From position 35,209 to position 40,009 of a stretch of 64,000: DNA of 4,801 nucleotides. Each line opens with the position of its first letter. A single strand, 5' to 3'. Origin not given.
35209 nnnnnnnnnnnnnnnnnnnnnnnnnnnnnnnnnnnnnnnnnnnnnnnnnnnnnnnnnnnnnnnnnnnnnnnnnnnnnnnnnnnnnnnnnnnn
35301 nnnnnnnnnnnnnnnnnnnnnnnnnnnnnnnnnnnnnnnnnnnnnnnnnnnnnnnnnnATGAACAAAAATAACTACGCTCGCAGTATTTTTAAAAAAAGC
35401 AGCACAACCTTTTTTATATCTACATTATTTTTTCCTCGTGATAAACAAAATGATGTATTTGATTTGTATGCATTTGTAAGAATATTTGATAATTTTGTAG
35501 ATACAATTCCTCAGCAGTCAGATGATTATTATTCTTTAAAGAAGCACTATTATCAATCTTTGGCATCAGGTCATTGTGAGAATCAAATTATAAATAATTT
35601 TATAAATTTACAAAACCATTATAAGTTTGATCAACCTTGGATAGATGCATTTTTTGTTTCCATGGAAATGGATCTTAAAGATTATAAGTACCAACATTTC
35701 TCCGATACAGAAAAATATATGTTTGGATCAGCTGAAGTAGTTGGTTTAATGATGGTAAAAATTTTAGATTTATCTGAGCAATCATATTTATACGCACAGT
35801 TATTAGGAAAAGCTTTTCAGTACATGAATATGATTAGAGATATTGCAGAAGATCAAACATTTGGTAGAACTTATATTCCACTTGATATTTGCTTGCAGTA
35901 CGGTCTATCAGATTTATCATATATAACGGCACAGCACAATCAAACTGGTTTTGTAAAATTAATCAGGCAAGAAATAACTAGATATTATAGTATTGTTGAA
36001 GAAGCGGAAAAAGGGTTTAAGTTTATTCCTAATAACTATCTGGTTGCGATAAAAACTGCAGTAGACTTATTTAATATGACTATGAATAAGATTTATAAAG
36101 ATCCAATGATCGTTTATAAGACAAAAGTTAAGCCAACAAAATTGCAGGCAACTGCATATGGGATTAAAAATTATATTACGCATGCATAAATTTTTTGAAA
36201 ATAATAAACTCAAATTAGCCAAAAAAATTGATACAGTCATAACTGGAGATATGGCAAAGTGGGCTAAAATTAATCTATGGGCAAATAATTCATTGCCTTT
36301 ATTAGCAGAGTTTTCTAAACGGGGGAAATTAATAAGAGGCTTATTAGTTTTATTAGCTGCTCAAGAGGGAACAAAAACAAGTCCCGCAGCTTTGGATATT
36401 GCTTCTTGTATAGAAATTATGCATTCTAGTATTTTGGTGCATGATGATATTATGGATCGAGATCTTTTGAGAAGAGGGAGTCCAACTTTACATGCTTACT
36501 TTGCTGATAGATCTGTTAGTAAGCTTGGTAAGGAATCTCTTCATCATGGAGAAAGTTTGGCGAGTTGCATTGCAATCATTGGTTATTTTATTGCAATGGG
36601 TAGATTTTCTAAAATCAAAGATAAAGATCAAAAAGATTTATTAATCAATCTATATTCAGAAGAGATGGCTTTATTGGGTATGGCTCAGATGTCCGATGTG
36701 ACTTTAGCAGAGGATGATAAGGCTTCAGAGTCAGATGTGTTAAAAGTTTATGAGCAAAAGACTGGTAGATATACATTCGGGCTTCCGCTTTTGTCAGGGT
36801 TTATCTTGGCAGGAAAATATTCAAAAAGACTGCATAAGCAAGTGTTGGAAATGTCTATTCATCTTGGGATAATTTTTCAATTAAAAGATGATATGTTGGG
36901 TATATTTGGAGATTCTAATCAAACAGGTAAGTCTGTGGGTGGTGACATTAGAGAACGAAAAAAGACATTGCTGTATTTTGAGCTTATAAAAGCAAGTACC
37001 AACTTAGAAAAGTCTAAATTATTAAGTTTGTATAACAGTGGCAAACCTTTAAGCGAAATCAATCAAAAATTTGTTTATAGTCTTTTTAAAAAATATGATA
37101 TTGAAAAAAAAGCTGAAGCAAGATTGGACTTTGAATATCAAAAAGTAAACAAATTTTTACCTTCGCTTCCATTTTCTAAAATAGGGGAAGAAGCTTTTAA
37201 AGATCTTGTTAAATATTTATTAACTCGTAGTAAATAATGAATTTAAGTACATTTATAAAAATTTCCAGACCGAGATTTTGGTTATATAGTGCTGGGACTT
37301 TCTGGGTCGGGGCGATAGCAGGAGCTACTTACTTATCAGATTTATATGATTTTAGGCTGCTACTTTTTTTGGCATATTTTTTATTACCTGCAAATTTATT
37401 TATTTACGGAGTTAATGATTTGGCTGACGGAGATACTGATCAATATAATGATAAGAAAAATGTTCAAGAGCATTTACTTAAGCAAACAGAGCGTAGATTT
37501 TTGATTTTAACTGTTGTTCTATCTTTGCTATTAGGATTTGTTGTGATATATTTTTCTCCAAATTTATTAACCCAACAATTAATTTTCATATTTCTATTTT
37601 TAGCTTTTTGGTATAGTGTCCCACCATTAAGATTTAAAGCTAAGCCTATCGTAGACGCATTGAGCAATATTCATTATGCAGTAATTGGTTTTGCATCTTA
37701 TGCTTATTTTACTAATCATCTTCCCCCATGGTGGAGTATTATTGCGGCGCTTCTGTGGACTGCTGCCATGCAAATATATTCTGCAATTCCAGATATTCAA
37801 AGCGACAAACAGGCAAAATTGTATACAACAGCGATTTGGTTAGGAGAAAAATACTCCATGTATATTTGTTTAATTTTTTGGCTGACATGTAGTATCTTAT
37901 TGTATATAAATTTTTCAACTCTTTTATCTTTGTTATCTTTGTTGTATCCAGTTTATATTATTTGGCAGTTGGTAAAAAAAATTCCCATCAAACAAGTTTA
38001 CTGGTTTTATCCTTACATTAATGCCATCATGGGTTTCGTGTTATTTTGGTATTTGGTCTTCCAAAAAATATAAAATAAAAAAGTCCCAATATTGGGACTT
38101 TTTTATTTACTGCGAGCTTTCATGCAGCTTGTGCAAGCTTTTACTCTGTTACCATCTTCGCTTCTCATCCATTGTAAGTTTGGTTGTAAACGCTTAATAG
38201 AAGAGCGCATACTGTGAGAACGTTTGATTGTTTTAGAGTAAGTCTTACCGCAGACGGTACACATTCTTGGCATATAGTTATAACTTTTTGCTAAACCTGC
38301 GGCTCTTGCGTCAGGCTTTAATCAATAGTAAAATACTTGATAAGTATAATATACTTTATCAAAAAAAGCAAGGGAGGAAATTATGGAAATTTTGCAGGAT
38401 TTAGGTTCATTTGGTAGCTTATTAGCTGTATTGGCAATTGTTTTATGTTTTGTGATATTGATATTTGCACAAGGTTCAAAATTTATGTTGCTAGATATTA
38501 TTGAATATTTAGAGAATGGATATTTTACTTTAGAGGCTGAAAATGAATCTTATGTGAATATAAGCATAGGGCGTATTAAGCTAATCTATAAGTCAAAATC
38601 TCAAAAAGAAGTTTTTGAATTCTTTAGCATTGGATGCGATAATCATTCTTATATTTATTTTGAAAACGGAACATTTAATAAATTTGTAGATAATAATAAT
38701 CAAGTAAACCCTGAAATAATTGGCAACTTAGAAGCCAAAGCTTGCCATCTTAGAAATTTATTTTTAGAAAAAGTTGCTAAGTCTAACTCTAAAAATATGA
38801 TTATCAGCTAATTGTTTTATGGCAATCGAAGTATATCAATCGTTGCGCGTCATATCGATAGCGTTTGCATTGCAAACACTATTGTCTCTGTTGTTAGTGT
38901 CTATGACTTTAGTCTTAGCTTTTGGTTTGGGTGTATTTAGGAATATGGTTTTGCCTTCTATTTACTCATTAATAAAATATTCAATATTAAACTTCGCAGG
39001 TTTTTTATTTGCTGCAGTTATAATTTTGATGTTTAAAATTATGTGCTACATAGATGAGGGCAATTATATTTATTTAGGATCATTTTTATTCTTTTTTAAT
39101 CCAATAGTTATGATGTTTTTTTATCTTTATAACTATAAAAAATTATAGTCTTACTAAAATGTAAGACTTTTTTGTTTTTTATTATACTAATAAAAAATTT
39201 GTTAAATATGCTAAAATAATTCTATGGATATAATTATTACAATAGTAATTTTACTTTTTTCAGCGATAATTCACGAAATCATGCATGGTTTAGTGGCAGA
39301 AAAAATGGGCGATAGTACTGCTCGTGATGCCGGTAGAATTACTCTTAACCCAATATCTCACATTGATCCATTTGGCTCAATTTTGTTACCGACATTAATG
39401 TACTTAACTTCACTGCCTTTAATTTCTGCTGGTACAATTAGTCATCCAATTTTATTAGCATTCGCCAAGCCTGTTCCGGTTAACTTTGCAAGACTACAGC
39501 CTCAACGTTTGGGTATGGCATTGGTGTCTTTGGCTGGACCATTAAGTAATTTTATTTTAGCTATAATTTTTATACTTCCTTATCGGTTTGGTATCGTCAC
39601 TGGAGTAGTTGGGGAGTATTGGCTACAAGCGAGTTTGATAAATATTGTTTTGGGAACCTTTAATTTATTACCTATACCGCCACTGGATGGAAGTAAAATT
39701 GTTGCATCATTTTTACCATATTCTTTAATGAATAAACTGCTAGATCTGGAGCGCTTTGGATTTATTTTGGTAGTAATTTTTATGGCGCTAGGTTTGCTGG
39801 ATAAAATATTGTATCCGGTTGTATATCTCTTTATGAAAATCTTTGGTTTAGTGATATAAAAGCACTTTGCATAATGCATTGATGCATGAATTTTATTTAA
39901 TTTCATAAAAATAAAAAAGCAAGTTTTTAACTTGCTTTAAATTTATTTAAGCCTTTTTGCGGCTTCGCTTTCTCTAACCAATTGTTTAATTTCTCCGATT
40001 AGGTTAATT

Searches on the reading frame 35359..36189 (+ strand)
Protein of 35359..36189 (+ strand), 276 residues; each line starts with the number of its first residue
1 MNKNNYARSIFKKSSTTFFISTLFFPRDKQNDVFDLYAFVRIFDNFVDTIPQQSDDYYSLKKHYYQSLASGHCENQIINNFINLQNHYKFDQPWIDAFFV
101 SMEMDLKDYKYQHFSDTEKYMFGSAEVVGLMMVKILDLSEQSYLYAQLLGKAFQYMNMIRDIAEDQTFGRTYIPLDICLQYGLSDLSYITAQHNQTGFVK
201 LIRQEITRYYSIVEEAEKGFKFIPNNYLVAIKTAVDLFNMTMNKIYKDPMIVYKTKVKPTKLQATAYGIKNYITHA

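Call 31: search_protein_families(library=pfam, proteins=[window:35359-36189:+], max_evalue=0.01)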
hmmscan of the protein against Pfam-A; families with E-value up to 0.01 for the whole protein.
window:35359-36189:+ (276 aa): 1 family
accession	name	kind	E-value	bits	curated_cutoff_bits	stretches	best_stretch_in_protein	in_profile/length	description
PF00494.24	SQS_PSY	-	7.6e-43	147.5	26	1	12-261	2-261/263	Squalene/phytoene synthase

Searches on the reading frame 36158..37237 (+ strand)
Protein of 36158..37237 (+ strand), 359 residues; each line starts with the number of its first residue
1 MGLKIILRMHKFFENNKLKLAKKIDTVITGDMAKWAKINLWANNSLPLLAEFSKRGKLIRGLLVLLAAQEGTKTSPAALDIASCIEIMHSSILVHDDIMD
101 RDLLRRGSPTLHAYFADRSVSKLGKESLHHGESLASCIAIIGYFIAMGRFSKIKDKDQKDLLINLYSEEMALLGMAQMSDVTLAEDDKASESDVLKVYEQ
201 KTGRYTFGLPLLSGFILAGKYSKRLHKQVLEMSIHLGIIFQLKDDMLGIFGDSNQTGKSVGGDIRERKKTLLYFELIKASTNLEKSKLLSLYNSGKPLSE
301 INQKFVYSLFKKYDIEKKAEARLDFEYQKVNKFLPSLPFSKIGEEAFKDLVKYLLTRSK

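Call 31: search_protein_families(library=pfam, proteins=[window:36158-37237:+], max_evalue=0.01)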
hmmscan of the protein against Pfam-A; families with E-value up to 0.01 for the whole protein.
window:36158-37237:+ (359 aa): 1 family
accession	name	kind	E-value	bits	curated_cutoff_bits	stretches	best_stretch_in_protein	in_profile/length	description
PF00348.22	polyprenyl_synt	-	1.4e-46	159.2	27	1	52-296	12-238/251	Polyprenyl synthetase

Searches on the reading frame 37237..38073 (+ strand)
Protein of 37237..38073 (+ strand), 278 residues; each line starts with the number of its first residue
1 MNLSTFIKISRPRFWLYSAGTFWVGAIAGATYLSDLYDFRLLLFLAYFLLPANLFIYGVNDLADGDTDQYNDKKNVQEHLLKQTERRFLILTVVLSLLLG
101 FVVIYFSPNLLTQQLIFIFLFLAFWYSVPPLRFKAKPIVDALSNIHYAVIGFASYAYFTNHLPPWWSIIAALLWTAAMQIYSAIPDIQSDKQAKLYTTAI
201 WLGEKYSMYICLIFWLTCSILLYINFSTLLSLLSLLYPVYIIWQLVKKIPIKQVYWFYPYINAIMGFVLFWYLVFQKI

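Call 31: search_protein_families(library=pfam, proteins=[window:37237-38073:+], max_evalue=0.01)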
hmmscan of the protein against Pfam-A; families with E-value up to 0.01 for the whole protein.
window:37237-38073:+ (278 aa): 1 family
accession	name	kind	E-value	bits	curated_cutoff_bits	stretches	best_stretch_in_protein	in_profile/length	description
PF01040.23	UbiA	-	1.4e-21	77.4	34.2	1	21-253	4-239/250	UbiA prenyltransferase family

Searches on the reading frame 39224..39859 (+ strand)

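Call 31: search_protein_families(library=pfam, proteins=[window:39224-39859:+], max_evalue=0.01)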
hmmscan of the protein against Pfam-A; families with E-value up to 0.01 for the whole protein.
window:39224-39859:+ (211 aa): 1 family
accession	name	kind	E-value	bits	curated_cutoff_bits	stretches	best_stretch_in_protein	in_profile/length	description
PF02163.28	Peptidase_M50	-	1.1e-13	51.5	27.2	2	129-165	159-195/221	Peptidase family M50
